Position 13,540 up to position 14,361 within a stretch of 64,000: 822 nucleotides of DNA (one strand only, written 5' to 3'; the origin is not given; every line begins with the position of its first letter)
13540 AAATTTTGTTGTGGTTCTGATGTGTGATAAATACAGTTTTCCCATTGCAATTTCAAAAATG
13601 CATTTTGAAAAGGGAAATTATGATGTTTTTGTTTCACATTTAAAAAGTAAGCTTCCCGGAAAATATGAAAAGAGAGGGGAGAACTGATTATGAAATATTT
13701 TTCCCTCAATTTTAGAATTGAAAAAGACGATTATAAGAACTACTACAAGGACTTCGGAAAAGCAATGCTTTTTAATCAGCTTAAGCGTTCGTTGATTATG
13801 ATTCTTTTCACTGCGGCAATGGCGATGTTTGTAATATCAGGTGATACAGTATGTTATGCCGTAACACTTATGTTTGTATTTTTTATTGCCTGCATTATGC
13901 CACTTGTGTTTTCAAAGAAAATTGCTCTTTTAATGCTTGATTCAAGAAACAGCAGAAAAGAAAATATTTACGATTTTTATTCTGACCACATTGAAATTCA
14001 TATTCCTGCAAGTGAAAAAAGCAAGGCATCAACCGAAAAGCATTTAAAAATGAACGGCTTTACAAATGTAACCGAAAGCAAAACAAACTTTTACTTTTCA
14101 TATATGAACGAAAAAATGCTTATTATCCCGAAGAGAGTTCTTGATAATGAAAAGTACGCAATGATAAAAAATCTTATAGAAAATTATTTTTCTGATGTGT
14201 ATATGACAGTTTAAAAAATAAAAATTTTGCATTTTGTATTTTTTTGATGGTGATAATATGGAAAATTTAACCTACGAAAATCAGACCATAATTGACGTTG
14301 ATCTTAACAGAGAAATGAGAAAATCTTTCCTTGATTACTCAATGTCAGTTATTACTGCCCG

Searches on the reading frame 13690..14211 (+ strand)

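Call 11: search_protein_families(library=pfam, proteins=[window:13690-14211:+], max_evalue=0.001)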
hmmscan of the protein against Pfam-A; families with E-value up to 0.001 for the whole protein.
window:13690-14211:+ (174 aa): 1 family
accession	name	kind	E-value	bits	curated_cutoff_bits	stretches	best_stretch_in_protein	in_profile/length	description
PF14317.12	YcxB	-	0.00059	20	23.3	0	122-157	20-55/61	YcxB-like protein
